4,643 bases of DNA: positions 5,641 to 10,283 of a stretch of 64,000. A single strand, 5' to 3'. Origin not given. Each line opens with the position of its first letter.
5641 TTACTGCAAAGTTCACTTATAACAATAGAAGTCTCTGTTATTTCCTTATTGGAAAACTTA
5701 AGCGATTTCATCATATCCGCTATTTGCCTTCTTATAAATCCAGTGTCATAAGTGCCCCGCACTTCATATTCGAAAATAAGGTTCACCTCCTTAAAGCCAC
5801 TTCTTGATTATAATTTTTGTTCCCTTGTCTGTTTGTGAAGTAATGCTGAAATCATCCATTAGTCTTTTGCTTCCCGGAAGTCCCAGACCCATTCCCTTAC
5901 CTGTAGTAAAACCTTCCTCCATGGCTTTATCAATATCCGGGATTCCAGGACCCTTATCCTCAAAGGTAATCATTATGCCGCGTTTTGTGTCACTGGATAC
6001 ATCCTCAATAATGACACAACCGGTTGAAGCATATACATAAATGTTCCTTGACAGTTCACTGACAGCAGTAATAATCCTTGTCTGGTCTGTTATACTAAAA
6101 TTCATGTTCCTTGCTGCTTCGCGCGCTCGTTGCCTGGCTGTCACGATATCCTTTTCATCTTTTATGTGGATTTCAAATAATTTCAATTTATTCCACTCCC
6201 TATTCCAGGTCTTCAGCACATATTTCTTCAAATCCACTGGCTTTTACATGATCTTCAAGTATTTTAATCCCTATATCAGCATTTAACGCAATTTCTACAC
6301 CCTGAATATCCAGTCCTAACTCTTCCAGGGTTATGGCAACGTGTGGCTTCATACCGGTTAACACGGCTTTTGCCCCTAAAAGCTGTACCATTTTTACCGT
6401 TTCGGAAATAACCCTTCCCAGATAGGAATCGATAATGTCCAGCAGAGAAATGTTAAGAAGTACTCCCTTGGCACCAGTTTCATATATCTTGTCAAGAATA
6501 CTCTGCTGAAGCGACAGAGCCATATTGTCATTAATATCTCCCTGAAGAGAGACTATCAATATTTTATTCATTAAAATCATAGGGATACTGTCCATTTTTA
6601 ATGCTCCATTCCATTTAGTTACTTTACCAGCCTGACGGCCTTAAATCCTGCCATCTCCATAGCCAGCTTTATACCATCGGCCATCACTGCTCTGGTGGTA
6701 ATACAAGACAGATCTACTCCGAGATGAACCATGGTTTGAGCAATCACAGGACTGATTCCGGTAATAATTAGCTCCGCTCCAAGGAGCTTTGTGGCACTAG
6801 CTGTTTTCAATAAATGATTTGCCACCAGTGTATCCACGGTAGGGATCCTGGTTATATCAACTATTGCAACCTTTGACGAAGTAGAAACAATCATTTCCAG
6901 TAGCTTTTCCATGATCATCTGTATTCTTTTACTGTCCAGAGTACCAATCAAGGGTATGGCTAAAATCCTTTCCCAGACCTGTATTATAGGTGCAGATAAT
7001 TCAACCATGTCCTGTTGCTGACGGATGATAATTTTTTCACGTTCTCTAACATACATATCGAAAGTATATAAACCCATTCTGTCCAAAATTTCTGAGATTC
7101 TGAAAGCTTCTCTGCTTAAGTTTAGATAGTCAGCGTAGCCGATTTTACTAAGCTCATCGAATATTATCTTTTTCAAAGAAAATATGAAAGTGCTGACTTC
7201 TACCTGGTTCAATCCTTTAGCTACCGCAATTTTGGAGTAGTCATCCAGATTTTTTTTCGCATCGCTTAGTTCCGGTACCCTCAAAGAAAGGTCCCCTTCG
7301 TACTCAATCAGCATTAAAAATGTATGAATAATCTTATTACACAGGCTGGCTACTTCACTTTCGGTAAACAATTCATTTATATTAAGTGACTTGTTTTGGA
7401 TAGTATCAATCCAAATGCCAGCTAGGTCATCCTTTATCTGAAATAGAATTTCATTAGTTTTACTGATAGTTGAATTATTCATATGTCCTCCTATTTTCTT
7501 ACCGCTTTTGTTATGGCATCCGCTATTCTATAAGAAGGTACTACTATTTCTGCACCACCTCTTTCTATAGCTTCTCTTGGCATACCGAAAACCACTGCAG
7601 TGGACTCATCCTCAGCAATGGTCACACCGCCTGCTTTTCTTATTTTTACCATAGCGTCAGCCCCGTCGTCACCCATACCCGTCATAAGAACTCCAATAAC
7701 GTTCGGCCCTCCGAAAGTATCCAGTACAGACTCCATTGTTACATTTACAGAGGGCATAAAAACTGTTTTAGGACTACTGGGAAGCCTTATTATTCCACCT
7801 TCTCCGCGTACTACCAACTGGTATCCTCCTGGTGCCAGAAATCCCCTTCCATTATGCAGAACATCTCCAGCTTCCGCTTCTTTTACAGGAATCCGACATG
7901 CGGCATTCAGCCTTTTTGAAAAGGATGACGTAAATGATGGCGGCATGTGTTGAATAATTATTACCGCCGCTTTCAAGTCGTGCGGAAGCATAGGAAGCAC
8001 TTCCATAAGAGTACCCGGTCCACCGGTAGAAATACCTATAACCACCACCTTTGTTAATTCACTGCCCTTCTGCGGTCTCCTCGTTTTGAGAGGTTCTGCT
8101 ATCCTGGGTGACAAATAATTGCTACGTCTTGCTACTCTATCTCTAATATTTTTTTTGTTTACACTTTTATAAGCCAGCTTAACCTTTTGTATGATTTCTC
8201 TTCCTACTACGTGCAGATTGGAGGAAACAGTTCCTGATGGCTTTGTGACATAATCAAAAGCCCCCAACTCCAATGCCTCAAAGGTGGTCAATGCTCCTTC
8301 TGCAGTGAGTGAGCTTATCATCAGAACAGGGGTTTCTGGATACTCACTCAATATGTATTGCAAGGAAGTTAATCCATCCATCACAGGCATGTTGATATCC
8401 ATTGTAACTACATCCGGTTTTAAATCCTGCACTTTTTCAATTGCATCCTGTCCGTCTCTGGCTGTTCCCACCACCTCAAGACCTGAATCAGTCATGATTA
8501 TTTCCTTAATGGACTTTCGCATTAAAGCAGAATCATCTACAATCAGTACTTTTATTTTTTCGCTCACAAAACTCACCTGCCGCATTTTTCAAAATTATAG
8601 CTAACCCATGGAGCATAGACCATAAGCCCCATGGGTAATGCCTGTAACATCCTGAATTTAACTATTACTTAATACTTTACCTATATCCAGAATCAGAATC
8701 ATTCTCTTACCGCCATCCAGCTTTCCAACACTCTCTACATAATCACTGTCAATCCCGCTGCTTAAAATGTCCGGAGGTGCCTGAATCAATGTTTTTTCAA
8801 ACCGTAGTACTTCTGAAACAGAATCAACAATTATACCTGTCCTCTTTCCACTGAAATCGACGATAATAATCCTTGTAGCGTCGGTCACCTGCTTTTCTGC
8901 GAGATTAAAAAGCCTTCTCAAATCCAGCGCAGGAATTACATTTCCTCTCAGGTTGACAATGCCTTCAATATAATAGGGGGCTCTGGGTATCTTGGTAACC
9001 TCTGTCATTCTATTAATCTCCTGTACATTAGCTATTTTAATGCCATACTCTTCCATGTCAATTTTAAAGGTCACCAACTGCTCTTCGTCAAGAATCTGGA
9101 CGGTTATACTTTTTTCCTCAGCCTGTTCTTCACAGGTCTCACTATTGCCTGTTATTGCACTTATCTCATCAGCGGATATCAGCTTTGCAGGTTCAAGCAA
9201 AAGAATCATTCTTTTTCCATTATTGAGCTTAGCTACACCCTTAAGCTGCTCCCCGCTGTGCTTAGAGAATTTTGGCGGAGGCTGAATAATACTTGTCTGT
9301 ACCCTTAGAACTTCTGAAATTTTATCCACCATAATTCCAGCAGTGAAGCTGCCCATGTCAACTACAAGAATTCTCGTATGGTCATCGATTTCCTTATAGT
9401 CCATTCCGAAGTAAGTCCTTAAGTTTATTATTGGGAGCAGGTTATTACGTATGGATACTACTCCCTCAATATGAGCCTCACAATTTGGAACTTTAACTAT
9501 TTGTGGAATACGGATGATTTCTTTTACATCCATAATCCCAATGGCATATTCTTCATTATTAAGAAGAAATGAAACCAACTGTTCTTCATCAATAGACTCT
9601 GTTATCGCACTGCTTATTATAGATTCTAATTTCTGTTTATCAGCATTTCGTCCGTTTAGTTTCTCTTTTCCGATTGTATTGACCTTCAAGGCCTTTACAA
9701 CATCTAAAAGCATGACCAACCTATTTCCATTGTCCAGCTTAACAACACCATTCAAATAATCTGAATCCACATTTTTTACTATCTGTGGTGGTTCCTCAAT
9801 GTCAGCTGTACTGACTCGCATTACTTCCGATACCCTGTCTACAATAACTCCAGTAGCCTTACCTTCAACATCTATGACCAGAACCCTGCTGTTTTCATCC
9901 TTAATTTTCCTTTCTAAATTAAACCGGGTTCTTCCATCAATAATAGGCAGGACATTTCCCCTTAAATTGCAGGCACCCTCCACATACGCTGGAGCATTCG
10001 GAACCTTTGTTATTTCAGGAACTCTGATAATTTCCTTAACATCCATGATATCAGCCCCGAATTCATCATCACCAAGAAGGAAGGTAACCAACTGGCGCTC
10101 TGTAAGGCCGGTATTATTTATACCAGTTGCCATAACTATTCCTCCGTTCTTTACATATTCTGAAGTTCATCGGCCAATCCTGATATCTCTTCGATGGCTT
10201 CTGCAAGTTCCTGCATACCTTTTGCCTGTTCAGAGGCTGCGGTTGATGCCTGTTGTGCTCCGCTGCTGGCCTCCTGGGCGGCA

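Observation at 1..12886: Chemotaxis-type operon with an embedded complete stressosome and a separate HisKA/REC/Hpt phosphorelay, and no CheA in view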

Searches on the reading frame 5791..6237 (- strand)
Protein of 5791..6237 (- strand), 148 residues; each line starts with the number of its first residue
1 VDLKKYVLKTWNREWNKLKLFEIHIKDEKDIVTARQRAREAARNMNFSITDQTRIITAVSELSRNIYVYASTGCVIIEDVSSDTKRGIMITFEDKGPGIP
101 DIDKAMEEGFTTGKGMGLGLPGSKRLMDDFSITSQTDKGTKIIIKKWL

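Call 5: search_protein_families(library=pfam, proteins=[window:5791-6237:-], max_evalue=0.01)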
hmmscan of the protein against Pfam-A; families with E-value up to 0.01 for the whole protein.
window:5791-6237:- (148 aa): 2 families
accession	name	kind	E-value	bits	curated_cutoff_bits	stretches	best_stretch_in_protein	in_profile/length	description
PF02518.31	HATPase_c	-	2.7e-12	47.5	26.4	1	50-145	1-106/111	Histidine kinase-, DNA gyrase B-, and HSP90-like ATPase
PF13581.12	HATPase_c_2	-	2.3e-10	41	27.4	1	29-146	6-127/127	Histidine kinase-like ATPase domain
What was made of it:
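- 5791..6186 (-): rsbT (131-aa anti-sigma-type Ser/Thr kinase). Pfam HATPase_c and HATPase_c_2 (call 5).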

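Call 29: search_solved_structures(query=window:5791-6186:-, show_alignments=2, max_evalue=0.001)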
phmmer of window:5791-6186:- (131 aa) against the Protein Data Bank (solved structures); distinct sequences matched with E-value up to 0.001: 4.
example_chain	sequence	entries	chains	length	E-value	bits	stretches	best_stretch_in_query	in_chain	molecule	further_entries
1til_A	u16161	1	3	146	4.6e-08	36.1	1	28-130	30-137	Anti-sigma F factor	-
1l0o_A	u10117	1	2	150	5e-08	36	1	28-130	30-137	Anti-sigma F factor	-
1th8_A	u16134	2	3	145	6.5e-08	35.6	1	28-129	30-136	Anti-sigma F factor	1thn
1tid_A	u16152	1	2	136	8.5e-08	35.2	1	28-129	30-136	Anti-sigma F factor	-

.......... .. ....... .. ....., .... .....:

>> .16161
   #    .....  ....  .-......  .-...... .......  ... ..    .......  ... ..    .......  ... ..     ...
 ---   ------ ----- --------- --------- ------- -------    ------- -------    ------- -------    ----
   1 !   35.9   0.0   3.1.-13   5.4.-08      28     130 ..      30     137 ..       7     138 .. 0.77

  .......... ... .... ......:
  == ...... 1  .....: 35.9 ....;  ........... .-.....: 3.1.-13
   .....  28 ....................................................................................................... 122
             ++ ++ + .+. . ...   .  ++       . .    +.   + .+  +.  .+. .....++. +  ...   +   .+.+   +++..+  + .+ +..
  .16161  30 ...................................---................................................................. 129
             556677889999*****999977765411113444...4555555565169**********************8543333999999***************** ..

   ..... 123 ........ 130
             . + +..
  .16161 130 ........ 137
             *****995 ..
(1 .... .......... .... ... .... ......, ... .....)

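Call 31: search_protein_families(library=ncbifam, proteins=[window:5791-6186:-], max_evalue=0.001)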
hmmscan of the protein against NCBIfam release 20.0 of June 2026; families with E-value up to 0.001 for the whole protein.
window:5791-6186:- (131 aa): 3 families
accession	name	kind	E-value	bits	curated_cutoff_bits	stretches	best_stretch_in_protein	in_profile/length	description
TIGR01925.2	spIIAB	equivalog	9.2e-17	61.2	135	1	14-129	14-134/137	anti-sigma F factor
NF045900.1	HisKinCpxALeg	equivalog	0.00026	19.9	800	1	28-84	333-391/451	two-component system sensor histidine kinase CpxA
NF041045.1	RsbA_anti_sig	subfamily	0.00037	19.8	210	1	9-125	186-298/303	anti-sigma factor RsbA family regulatory protein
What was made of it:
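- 5791..6186 (-): Matches SpoIIAB structures and TIGR01925 (calls 29, 31).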

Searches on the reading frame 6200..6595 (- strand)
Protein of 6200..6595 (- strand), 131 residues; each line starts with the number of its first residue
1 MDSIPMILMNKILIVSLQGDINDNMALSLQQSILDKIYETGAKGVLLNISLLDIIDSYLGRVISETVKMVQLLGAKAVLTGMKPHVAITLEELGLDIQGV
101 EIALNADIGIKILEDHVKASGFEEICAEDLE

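Call 5: search_protein_families(library=pfam, proteins=[window:6200-6595:-], max_evalue=0.01)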
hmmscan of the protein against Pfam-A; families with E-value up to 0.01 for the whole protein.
window:6200-6595:- (131 aa): 1 family
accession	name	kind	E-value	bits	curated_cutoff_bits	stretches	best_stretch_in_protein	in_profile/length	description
PF01740.26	STAS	-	3.3e-11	43.3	22.6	1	11-96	9-94/106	STAS domain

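Call 27: search_solved_structures(query=window:6200-6595:-, show_alignments=2, max_evalue=0.001)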
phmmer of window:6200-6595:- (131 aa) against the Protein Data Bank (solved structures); distinct sequences matched with E-value up to 0.001: 19.
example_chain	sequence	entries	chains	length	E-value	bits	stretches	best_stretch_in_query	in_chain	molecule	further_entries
6jhk_A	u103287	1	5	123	1.2e-27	99.8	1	3-114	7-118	RsbS negative regulator of sigma-B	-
6qcm_A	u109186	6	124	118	3e-25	92.1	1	4-114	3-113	RsbS protein | RsbT antagonist protein RsbS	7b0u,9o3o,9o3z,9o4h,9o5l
9o4r_a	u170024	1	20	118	7.8e-25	90.7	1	4-114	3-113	RsbT antagonist protein RsbS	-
2vy9_A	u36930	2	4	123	1.9e-20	76.6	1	3-114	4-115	ANTI-SIGMA-FACTOR ANTAGONIST | ANTI-SIGMA-FACTOR ANTAGONIST (STAS) DOMAIN PROTEIN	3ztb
3zxn_A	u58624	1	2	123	7e-20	74.8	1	3-114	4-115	ANTI-SIGMA-FACTOR ANTAGONIST (STAS) DOMAIN PROTEIN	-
7o0i_a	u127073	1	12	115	1.4e-10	44.7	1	6-106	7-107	RsbS, negative regulator of sigma-B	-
7o0i_B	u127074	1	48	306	6.4e-08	36.2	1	7-108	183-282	Anti-anti-sigma factor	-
6qcm_AB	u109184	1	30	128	1.6e-07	35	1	8-100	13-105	RsbR protein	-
6qcm_CB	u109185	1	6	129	1.6e-07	34.9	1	8-100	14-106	RsbR protein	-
6qcm_CD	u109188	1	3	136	1.8e-07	34.7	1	8-100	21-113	RsbR protein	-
9o5l_A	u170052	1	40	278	3e-07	34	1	8-100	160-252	STAS domain-containing protein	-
9o3z_A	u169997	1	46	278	7.9e-07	32.7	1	8-100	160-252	RsbR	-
9o4r_A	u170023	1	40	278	7.9e-07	32.7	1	8-100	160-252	RsbR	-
7b0u_A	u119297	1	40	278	8e-07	32.7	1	8-100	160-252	RsbR protein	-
9o4h_A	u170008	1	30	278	1.1e-06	32.2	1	8-100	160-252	RsbR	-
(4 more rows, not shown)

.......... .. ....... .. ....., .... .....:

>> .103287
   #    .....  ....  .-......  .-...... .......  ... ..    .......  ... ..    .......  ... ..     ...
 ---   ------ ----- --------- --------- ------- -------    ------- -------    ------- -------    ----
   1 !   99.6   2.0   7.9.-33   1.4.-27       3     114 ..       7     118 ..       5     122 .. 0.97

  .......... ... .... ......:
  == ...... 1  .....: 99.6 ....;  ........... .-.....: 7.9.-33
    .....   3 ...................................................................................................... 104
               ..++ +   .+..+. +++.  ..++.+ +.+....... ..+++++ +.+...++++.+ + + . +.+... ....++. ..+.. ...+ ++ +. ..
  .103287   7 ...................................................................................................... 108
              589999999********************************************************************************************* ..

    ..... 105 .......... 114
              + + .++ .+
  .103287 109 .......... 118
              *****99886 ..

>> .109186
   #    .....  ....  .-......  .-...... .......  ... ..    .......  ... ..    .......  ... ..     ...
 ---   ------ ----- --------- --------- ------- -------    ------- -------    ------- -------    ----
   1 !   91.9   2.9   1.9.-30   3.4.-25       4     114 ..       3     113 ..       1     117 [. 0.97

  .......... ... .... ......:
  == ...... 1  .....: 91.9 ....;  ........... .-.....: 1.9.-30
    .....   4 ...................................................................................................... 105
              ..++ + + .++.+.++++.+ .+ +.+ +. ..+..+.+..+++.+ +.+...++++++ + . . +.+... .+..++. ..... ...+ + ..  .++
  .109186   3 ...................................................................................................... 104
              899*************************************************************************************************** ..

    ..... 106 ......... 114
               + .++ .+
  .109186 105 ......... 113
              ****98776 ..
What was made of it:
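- This is established knowledge of the SpoIIAA/SpoIIAB and RsbS/RsbT pairs, whose structures were matched in calls 27 and 29.
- On Stressosome (RsbRST module): 6jhk at 1.2e-27, with DIIDS aligned to DMIDS (call 27).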

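Call 31: search_protein_families(library=ncbifam, proteins=[window:6200-6595:-], max_evalue=0.001)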
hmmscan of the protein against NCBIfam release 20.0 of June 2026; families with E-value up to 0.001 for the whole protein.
window:6200-6595:- (131 aa): 3 families
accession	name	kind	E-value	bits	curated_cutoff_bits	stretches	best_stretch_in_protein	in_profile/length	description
NF052652.1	YtvA_fam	equivalog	2.5e-09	37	250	1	5-100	137-233/243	YtvA family blue-light photoreceptor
TIGR00377.1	ant_ant_sig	superfamily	5.7e-09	35.8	53.45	1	9-95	10-96/108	anti-sigma factor antagonist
TIGR02886.1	spore_II_AA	equivalog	1.8e-06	27.9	114.75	1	9-94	6-91/106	anti-sigma F factor antagonist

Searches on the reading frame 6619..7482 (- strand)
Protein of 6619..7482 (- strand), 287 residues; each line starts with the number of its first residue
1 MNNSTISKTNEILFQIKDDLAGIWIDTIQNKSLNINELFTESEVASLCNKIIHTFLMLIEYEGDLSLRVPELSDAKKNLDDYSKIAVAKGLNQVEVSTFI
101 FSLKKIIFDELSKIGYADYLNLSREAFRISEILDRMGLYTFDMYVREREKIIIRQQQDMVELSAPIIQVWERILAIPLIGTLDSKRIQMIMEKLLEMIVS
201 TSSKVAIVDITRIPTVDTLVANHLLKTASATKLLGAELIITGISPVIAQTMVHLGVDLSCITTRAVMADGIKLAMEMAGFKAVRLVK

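Call 5: search_protein_families(library=pfam, proteins=[window:6619-7482:-], max_evalue=0.01)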
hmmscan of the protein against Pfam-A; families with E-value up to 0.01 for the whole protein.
window:6619-7482:- (287 aa): 2 families
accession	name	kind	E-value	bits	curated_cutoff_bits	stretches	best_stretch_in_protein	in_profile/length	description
PF01740.26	STAS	-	7.5e-12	45.4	22.6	1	166-258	3-95/106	STAS domain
PF14361.12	RsbRD_N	-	8e-08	33.4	24.3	1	12-111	4-103/104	RsbT co-antagonist protein rsbRD N-terminal domain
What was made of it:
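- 6619..7482 (-): rsbR (RsbRD_N sensor domain + STAS); first gene of the inserted cassette. Pfam (call 5).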

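Call 28: search_solved_structures(query=window:6619-7482:-, show_alignments=2, max_evalue=0.001)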
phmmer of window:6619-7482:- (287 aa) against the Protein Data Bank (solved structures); distinct sequences matched with E-value up to 0.001: 17.
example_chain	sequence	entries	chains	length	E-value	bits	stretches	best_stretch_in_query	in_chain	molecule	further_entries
7o0i_B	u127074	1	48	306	2.7e-30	109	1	132-281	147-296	Anti-anti-sigma factor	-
9o3o_A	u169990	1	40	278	1.8e-29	106.3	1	139-279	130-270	STAS domain-containing protein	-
9o4r_A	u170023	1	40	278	2e-29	106.1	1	139-279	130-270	RsbR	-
7b0u_A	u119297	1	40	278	2.1e-29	106.1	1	139-279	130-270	RsbR protein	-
9o5l_A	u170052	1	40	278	2.4e-29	105.9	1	139-279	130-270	STAS domain-containing protein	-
9o3z_A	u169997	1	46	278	9.2e-29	104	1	139-279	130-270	RsbR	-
6qcm_CD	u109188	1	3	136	9.4e-29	103.9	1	149-278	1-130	RsbR protein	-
9o4h_A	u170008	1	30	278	1.2e-28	103.6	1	139-279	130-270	RsbR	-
6qcm_CB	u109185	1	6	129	3.8e-28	101.9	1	159-278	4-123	RsbR protein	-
6qcm_AB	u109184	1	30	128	4.8e-28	101.6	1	159-278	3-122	RsbR protein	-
6qcm_AD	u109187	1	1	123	1.7e-21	80.1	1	149-259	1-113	RsbR protein,RsbR protein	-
2mwg_A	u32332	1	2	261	1.1e-14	57.8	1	137-273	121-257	Blue-light photoreceptor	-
6qcm_A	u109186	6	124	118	4.6e-13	52.5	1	164-272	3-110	RsbS protein | RsbT antagonist protein RsbS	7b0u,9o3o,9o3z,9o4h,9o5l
9o4r_a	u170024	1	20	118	6.5e-13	52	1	164-272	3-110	RsbT antagonist protein RsbS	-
6jhk_A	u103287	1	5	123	4e-12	49.4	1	164-272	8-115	RsbS negative regulator of sigma-B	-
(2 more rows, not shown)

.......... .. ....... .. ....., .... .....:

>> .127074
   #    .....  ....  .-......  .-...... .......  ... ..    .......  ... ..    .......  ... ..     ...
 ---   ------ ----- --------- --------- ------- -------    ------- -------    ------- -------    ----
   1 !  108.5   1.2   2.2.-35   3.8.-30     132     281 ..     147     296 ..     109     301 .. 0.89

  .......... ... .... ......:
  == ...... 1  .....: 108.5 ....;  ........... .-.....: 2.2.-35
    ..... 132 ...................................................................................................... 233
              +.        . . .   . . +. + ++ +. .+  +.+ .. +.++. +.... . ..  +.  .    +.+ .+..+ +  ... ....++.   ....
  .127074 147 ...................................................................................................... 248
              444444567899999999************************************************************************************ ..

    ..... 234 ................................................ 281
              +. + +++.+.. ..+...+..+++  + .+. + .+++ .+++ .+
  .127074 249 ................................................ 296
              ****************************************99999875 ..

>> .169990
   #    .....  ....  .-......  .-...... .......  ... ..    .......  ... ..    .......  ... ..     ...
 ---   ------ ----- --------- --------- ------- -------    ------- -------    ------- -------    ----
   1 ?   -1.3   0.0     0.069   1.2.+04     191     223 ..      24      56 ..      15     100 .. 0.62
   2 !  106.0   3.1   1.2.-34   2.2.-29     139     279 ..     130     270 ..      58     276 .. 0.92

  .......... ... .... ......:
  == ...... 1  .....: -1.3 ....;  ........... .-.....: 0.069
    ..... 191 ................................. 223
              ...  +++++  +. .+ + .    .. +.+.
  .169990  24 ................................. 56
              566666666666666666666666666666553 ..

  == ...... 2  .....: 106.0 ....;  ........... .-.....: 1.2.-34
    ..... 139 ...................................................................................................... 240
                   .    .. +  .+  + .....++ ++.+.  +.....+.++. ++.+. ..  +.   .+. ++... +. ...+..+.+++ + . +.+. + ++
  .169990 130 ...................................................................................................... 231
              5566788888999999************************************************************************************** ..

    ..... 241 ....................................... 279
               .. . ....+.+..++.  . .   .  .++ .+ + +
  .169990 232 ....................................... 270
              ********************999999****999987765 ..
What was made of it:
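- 6619..7482 (-): The 'ligTlDskr' and 'vDTlva' motifs align with those chains (call 28).
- On Stressosome (RsbRST module): Alignment to V. vulnificus and Listeria RsbR covers 'ligTlDskr' and 'vDTlva' (call 28).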

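Call 31: search_protein_families(library=ncbifam, proteins=[window:6619-7482:-], max_evalue=0.001)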
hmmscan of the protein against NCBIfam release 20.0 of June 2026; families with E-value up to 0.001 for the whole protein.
window:6619-7482:- (287 aa): 2 families
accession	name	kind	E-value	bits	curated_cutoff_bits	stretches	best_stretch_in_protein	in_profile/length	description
NF052652.1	YtvA_fam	equivalog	1.5e-21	77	250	1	146-264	118-236/243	YtvA family blue-light photoreceptor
TIGR00377.1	ant_ant_sig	superfamily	0.00074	19.4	53.45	0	169-251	9-91/108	anti-sigma factor antagonist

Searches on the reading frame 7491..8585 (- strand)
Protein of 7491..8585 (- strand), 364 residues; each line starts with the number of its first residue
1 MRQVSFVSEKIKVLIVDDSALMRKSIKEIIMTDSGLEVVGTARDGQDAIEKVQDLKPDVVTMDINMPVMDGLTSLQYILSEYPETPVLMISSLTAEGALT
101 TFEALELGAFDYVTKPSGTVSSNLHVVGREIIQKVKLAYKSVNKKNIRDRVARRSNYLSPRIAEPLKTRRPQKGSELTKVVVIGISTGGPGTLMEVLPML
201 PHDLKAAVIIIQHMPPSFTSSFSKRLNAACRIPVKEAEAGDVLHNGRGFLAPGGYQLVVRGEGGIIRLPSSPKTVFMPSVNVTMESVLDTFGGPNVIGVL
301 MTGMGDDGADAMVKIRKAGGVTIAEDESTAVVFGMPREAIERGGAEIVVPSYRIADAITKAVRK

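Call 5: search_protein_families(library=pfam, proteins=[window:7491-8585:-], max_evalue=0.01)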
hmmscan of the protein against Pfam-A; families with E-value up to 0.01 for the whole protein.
window:7491-8585:- (364 aa): 2 families
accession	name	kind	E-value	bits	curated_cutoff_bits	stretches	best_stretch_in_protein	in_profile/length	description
PF01339.22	CheB_methylest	-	1.7e-59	200.9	24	1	181-358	1-174/174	CheB methylesterase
PF00072.30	Response_reg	-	1.3e-26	93.3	30.2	1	13-117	1-101/111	Response regulator receiver domain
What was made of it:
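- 7491..8567 (-): cheB (REC + methylesterase). Pfam CheB_methylest 1.7e-59 and Response_reg 1.3e-26 (call 5).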

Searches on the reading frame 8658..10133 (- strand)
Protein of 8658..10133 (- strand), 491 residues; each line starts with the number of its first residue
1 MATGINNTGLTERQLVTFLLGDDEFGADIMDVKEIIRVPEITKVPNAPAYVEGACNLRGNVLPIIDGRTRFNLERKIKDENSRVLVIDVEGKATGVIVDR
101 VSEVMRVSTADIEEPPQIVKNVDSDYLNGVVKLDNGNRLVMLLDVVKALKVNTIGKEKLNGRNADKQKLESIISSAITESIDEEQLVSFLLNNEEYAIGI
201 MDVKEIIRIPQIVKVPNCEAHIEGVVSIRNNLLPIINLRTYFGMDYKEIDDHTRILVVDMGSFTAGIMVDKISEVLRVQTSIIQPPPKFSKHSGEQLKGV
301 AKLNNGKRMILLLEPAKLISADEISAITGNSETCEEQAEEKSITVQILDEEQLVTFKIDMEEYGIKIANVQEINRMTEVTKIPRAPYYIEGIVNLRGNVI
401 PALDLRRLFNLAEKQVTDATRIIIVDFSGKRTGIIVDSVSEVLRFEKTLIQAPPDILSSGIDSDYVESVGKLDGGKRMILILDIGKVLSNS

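Call 5: search_protein_families(library=pfam, proteins=[window:8658-10133:-], max_evalue=0.01)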
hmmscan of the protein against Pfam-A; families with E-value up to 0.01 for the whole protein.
window:8658-10133:- (491 aa): 2 families
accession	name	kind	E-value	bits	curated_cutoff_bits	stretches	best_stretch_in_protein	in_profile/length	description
PF01584.24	CheW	-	7.7e-108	356.4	23.5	3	352-489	1-135/138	CheW-like domain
PF02424.20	ApbE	-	0.0057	16.6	25.6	0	78-106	119-145/266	ApbE family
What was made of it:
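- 8658..10133 (-): CheW3, a triple CheW-domain adaptor (F9 signature). Pfam CheW 7.7e-108 with 3 stretches (call 5).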
